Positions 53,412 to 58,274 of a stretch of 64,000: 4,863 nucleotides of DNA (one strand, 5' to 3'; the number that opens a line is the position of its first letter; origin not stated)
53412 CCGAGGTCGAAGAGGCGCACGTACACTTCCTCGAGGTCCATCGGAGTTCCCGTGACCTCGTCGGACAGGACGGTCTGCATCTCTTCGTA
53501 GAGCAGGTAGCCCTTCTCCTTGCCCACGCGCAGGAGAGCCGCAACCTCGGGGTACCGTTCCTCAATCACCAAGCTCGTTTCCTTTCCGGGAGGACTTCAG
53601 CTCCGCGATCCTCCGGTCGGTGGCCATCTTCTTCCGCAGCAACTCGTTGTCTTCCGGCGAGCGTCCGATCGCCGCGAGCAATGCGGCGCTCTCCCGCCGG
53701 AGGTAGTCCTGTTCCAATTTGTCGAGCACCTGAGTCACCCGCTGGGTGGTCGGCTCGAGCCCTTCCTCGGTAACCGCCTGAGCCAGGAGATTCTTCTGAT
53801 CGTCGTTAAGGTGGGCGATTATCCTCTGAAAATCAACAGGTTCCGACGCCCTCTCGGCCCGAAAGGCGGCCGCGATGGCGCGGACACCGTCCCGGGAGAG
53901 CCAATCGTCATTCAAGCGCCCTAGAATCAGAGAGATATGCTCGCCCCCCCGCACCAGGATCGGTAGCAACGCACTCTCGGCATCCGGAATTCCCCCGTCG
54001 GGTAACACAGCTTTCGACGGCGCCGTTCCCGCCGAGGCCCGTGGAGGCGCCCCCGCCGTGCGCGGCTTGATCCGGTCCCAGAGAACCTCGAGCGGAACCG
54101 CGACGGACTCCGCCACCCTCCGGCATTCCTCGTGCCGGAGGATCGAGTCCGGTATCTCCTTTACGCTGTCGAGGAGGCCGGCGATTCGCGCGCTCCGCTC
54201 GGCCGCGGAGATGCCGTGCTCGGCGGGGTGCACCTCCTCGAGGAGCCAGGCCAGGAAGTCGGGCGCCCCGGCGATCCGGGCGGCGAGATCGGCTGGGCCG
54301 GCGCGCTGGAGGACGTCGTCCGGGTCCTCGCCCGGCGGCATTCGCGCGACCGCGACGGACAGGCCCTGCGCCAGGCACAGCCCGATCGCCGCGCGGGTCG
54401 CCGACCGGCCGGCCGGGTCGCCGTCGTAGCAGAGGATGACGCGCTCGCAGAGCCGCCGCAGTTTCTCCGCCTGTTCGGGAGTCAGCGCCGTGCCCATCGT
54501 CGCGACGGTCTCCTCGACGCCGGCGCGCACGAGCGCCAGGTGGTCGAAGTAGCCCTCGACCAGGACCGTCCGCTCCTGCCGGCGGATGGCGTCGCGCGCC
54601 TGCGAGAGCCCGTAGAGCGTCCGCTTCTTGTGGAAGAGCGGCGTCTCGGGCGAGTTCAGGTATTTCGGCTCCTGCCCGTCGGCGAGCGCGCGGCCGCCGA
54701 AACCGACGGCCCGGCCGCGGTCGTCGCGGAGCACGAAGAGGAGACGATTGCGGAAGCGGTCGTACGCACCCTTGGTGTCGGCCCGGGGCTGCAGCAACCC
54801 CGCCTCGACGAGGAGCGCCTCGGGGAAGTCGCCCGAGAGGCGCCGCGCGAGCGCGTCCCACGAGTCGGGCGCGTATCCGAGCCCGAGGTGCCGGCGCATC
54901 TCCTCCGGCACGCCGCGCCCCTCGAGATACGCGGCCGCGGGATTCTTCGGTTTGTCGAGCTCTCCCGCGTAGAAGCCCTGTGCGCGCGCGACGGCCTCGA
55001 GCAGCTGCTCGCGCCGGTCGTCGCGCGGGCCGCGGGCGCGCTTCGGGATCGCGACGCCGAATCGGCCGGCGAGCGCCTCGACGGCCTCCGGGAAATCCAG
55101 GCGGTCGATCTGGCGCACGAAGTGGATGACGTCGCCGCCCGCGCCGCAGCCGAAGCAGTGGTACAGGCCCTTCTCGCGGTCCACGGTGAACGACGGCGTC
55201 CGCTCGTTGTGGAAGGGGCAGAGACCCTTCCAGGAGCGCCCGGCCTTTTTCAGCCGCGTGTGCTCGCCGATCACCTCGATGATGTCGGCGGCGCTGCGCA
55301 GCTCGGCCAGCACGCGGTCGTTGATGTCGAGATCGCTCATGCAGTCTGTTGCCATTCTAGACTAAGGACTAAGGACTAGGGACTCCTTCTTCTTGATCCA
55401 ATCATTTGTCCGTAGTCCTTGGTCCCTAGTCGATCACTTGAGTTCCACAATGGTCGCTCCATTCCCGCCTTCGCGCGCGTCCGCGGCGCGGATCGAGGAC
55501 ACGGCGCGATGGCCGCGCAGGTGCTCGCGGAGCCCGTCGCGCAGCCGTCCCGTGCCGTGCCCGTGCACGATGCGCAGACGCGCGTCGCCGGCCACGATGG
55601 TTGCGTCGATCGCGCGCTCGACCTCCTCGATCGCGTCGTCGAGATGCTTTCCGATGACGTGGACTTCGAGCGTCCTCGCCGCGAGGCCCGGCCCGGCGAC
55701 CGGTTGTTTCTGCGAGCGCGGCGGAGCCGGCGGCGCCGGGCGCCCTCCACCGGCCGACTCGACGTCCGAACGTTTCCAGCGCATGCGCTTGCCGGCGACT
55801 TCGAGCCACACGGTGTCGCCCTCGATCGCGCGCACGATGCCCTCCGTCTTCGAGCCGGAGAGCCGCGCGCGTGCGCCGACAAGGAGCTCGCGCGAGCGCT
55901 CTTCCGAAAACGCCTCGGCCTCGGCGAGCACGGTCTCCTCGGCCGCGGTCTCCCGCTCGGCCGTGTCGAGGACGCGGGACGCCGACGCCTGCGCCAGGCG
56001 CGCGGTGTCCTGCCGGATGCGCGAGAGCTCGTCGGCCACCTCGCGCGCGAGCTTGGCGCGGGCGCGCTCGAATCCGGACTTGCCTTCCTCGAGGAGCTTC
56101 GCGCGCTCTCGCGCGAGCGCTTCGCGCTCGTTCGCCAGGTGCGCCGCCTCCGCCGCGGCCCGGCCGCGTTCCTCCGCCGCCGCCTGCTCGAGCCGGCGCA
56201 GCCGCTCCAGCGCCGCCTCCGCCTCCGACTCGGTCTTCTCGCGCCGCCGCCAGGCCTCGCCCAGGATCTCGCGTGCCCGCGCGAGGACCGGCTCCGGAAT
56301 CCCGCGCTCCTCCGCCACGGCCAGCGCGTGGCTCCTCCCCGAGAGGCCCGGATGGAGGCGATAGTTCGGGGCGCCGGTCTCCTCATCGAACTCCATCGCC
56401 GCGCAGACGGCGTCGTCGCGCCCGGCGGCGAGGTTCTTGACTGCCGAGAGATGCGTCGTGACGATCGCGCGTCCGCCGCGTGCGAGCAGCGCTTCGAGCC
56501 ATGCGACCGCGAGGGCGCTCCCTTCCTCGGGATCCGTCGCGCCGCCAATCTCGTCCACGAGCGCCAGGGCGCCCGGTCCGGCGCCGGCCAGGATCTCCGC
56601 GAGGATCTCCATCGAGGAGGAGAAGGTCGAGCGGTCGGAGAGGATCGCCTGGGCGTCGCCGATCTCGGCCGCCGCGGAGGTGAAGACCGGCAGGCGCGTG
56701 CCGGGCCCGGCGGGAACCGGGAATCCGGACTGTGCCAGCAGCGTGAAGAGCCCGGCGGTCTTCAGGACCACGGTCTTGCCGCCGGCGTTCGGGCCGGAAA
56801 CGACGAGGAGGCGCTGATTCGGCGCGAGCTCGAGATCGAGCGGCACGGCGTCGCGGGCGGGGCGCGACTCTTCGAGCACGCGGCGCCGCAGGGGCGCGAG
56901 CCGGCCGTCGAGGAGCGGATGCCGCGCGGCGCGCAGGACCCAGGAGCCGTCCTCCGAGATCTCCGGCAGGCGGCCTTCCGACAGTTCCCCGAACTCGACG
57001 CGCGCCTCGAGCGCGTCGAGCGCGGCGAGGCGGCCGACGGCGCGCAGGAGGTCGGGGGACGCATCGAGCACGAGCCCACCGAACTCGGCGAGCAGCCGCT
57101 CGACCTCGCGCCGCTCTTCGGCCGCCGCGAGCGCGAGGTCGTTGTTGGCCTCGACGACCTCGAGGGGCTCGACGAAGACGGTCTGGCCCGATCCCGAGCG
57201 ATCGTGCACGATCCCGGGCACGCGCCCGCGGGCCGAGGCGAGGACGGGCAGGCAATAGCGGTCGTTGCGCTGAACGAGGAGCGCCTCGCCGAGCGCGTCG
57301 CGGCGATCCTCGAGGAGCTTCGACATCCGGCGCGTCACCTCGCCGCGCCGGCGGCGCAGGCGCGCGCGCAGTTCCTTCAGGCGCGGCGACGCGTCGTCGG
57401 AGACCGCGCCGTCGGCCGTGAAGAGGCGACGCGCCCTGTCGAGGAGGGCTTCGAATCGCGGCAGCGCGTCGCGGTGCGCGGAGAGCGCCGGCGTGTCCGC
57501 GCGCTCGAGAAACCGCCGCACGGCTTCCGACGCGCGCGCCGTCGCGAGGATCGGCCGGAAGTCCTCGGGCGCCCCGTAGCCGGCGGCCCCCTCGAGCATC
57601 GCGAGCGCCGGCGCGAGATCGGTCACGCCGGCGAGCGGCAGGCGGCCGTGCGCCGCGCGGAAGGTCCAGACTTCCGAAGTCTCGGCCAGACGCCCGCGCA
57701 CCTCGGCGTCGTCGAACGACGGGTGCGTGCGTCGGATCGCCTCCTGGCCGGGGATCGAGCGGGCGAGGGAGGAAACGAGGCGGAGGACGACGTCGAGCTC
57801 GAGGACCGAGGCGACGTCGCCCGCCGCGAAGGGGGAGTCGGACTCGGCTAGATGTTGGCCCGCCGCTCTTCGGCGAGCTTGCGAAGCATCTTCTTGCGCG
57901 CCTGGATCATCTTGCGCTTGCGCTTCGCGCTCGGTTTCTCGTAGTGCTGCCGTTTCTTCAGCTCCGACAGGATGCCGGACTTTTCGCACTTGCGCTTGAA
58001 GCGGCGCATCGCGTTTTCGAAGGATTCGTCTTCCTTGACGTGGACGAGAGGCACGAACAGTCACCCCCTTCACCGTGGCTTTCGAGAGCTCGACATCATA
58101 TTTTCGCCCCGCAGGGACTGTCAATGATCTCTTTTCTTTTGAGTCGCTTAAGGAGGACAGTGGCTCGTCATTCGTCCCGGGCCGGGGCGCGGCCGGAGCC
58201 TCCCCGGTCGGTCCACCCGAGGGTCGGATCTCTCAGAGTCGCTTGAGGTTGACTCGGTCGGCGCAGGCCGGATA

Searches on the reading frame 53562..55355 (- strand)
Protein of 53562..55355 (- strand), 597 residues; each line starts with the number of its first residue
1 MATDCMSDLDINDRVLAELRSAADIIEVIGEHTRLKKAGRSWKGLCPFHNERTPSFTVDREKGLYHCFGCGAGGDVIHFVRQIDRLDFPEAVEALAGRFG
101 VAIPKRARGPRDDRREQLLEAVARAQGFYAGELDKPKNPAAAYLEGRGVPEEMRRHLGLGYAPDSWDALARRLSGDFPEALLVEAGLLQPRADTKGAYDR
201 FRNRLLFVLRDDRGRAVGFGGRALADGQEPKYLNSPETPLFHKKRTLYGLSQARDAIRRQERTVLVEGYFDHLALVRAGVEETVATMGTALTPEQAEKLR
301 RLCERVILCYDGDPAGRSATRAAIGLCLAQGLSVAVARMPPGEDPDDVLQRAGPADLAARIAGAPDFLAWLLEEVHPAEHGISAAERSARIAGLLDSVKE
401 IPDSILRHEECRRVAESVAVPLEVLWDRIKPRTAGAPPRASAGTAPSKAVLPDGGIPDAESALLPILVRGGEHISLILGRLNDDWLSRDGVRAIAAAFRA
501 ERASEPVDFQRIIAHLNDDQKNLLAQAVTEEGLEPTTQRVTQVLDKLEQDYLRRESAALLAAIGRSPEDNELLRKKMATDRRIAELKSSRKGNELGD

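Call 13: search_protein_families(library=pfam, proteins=[window:53562-55355:-])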
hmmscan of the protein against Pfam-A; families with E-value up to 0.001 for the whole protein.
window:53562-55355:- (597 aa): 6 families
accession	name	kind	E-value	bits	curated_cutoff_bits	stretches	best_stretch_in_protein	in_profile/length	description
PF08275.17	DNAG_N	-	1e-35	123.1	26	1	128-254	1-128/128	DNA primase catalytic core, N-terminal domain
PF01807.25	Zn_ribbon_DnaG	-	4e-35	120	24.9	1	12-106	2-96/98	CHC2 zinc finger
PF13155.12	Toprim_2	-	1.6e-21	76.9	22.1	1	264-349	1-88/88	Toprim-like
PF13662.12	Toprim_4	-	2.4e-16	60.2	25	1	264-336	4-83/85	Toprim domain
PF13362.12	Toprim_3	-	2.2e-11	44.5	27.2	1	264-354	3-94/95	Toprim domain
PF01751.28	Toprim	-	1.8e-10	41.3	23.1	1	264-338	3-95/96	Toprim domain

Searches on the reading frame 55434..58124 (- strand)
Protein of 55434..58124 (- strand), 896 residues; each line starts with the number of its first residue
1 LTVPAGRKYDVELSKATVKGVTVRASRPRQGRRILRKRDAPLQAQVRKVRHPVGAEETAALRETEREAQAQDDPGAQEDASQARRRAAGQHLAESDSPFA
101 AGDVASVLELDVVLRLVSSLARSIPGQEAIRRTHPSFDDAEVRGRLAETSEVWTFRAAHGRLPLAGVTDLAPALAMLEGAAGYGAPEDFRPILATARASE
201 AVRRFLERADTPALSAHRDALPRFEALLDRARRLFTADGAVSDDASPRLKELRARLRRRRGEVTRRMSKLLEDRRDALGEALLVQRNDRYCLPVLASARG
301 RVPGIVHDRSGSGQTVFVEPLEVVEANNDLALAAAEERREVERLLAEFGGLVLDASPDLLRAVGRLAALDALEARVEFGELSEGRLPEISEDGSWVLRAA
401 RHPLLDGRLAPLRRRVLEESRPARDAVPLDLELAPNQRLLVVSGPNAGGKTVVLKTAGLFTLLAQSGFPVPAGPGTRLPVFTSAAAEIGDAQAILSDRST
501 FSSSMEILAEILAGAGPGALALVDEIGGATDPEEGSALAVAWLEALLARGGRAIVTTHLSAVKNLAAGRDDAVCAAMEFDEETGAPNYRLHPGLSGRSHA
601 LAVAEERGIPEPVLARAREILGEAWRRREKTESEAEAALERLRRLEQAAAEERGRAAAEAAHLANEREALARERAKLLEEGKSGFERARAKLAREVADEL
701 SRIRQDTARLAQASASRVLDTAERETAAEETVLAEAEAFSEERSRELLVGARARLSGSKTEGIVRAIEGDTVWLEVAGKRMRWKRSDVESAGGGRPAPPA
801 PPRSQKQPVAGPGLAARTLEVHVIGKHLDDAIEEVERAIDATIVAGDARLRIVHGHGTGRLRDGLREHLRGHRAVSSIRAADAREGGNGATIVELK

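Call 13: search_protein_families(library=pfam, proteins=[window:55434-58124:-])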
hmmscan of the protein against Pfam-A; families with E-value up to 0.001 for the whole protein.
window:55434-58124:- (896 aa): 2 families
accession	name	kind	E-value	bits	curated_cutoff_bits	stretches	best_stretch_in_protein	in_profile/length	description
PF00488.27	MutS_V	-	4.7e-27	95.6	30.2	1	441-621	2-184/188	MutS domain V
PF01713.27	Smr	-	2.9e-18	66.2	25.7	1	823-896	3-77/77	Smr domain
